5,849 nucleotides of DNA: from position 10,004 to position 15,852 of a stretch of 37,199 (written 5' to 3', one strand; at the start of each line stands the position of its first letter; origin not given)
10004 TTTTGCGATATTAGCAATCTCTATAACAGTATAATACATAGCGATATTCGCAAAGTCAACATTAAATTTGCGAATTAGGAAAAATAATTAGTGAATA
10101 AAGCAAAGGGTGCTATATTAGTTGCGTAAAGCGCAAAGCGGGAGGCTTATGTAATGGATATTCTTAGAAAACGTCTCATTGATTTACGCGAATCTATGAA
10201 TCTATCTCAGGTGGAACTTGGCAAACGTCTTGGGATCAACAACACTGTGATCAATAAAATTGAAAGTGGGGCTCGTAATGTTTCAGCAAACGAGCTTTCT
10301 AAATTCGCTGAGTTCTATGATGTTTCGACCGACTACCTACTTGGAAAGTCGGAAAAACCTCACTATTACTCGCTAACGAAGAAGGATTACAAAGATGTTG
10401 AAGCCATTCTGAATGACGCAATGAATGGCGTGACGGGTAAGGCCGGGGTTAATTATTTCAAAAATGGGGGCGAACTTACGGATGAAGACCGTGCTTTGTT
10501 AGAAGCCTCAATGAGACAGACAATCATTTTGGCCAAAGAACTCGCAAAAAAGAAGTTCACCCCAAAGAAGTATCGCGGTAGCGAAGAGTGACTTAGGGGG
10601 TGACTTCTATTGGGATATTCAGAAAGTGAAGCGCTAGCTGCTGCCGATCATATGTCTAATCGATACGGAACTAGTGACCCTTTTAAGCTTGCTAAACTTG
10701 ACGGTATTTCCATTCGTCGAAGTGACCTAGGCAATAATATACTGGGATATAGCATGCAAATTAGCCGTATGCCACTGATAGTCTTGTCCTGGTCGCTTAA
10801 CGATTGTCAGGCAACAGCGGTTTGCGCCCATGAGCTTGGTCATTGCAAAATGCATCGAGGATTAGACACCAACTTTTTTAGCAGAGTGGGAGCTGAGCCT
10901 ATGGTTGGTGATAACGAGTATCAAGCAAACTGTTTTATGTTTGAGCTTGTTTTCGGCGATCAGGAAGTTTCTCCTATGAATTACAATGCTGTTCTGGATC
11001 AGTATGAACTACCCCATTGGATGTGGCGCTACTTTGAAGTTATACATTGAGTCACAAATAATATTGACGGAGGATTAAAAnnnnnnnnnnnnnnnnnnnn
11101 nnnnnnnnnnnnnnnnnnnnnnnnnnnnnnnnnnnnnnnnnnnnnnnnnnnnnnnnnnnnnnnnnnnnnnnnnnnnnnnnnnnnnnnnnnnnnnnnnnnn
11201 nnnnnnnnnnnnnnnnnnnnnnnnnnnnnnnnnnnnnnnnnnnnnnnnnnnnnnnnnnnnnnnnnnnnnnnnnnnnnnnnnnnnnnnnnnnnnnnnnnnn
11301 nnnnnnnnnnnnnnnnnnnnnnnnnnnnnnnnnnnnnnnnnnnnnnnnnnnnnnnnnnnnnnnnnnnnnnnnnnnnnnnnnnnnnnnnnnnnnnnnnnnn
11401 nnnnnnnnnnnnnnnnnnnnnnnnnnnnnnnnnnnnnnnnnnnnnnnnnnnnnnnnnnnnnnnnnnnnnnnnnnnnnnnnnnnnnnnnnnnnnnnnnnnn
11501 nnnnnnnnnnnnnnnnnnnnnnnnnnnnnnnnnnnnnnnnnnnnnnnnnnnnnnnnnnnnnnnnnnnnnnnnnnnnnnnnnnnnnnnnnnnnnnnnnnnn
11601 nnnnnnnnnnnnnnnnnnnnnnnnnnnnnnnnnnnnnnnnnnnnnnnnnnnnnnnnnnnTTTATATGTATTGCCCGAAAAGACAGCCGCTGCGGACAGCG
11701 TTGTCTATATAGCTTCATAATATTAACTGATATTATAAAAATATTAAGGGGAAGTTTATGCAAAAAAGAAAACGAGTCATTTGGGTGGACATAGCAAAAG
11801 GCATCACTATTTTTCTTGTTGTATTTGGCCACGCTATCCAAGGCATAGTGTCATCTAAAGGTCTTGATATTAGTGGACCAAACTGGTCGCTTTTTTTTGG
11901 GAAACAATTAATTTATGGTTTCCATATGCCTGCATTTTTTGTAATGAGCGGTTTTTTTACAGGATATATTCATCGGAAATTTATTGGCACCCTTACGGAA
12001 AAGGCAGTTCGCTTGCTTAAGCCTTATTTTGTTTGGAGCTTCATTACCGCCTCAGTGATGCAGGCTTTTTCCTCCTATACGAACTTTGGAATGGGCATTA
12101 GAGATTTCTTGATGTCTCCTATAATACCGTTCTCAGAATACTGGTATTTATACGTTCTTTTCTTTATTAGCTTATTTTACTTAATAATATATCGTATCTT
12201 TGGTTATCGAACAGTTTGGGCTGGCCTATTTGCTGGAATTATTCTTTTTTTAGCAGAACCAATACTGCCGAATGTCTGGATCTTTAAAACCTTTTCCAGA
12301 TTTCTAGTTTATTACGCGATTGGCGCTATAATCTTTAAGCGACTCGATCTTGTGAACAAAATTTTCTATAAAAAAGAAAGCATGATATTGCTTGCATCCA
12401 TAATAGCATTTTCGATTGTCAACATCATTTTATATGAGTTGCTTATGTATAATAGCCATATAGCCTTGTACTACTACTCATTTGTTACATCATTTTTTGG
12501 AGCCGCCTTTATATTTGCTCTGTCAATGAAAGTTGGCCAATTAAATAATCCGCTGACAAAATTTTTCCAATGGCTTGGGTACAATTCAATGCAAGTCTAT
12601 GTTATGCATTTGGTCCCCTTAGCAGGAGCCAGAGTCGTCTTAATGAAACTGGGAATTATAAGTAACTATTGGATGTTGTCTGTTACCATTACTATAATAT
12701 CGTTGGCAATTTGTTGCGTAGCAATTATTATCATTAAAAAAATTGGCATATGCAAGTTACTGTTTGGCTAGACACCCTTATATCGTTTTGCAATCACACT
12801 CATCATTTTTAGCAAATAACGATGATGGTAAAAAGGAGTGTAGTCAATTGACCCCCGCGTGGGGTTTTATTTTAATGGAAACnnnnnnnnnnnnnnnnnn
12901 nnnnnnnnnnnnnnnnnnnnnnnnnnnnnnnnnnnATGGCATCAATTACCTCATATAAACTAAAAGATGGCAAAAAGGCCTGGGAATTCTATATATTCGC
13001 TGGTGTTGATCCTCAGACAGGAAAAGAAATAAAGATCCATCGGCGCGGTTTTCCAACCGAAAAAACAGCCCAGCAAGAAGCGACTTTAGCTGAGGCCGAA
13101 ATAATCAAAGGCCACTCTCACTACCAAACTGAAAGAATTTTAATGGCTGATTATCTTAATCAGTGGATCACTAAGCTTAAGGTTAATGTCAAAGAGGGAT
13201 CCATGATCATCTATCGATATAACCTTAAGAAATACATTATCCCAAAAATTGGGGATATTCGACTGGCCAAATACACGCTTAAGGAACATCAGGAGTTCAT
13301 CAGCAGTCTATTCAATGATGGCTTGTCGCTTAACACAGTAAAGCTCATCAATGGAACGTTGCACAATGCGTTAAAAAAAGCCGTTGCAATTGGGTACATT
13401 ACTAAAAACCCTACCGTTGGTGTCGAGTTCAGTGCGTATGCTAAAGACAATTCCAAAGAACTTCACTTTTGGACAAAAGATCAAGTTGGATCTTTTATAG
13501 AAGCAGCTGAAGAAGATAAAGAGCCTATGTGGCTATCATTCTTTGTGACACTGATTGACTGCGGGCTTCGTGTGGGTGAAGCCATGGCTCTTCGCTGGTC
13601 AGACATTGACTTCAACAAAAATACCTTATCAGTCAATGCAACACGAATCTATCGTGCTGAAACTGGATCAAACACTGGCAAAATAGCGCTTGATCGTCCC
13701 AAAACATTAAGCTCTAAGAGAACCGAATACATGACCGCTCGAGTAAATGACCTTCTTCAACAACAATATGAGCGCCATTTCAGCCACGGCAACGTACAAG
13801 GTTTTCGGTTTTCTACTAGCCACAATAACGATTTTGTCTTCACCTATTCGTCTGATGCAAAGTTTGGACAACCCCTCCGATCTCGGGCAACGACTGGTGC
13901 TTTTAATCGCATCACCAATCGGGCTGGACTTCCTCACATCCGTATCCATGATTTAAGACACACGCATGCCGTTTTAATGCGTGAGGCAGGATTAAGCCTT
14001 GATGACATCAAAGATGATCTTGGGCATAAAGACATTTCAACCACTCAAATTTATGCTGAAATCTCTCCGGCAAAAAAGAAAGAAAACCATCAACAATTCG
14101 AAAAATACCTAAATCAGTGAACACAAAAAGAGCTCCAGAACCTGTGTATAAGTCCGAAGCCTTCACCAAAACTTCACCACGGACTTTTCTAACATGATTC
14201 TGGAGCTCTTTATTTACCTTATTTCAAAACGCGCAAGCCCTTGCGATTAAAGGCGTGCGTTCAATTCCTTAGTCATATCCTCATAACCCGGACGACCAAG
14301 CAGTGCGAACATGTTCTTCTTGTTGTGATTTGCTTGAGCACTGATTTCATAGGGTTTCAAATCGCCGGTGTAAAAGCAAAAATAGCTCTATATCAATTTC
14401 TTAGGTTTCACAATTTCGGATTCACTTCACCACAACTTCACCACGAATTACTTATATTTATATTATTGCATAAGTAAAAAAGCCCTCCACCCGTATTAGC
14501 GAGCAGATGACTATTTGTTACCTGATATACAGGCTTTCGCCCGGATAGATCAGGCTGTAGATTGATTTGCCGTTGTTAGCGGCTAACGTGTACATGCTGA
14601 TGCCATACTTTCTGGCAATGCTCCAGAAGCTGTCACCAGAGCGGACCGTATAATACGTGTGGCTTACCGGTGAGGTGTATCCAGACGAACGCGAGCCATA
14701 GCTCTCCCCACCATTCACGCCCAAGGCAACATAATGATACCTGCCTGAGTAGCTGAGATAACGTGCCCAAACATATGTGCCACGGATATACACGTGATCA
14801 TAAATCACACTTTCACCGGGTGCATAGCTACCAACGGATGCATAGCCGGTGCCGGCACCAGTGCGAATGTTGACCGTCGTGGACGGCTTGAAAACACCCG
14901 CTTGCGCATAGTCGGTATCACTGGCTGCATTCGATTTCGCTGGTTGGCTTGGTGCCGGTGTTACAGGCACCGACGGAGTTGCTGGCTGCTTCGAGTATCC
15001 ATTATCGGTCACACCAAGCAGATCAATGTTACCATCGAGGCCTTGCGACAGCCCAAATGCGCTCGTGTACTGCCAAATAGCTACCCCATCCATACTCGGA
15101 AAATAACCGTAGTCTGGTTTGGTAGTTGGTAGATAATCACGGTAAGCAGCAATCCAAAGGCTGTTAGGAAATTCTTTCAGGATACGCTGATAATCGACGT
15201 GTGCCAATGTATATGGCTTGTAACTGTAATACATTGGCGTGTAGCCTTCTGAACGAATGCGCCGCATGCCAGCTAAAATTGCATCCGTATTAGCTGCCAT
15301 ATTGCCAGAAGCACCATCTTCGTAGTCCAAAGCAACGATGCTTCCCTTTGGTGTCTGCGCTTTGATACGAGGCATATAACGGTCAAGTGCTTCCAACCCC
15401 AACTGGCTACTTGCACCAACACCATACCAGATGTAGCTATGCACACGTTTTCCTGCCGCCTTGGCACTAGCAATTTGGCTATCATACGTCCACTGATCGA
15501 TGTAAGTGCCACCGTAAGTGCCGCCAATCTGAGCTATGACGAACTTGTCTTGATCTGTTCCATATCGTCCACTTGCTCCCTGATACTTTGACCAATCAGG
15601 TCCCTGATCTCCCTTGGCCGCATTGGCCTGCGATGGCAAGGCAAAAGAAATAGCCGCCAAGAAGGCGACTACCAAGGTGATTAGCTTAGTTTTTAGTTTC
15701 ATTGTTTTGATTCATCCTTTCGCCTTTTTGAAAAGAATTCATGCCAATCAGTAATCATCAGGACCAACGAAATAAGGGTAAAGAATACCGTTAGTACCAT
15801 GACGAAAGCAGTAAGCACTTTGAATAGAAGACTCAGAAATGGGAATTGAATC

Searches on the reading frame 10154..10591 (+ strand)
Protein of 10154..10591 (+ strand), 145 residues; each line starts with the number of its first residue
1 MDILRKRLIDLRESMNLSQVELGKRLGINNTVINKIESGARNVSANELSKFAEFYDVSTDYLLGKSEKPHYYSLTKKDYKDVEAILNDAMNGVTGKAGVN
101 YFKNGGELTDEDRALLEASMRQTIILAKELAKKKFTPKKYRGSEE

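Call 98: search_protein_families(library=pfam, proteins=[window:10154-10591:+], max_evalue=0.001)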
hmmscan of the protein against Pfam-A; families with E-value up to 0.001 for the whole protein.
window:10154-10591:+ (145 aa): 3 families
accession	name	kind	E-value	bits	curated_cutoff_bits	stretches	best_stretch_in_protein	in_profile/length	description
PF01381.28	HTH_3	-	2e-14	53.8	23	1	10-62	3-55/55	Helix-turn-helix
PF12844.13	HTH_19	-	5.5e-08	33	30.2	1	6-63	2-59/64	Helix-turn-helix domain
PF13560.12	HTH_31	-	9.3e-08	32.7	27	1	7-59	5-58/64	Helix-turn-helix domain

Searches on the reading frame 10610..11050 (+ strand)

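Call 98: search_protein_families(library=pfam, proteins=[window:10610-11050:+], max_evalue=0.001)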
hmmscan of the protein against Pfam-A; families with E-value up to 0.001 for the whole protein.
window:10610-11050:+ (146 aa): 1 family
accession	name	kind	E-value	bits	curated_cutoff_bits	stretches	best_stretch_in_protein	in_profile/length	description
PF06114.19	Peptidase_M78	-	8.5e-10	38.9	22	1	32-139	5-109/123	IrrE N-terminal-like domain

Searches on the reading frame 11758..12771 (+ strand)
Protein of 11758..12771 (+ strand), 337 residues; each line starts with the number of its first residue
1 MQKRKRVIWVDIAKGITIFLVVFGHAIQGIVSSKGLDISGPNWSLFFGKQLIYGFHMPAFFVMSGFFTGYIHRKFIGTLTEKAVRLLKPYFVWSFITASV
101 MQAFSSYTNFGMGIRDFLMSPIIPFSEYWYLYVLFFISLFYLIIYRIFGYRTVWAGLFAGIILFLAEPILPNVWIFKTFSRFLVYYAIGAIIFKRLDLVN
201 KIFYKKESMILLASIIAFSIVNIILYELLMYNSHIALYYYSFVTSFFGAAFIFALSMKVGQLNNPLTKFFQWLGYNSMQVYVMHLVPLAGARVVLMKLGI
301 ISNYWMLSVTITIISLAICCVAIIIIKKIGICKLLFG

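Call 98: search_protein_families(library=pfam, proteins=[window:11758-12771:+], max_evalue=0.001)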
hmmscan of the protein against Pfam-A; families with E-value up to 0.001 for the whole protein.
window:11758-12771:+ (337 aa): 1 family
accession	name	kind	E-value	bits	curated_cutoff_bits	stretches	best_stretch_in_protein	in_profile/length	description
PF01757.29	Acyl_transf_3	-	3.9e-32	112.1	31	1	8-322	2-324/326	Acyltransferase domain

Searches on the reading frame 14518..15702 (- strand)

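Call 98: search_protein_families(library=pfam, proteins=[window:14518-15702:-], max_evalue=0.001)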
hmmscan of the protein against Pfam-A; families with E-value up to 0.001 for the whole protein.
window:14518-15702:- (394 aa): 3 families
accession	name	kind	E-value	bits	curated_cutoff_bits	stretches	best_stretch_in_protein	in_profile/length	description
PF01183.26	Glyco_hydro_25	-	5.8e-23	82.6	27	1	36-215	2-174/180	Glycosyl hydrolases family 25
PF01476.26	LysM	-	6e-12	45.8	20.9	1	351-393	1-42/43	LysM domain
PF08460.16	SH3_5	-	3.8e-06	27.3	22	1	267-326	5-67/68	Bacterial SH3 domain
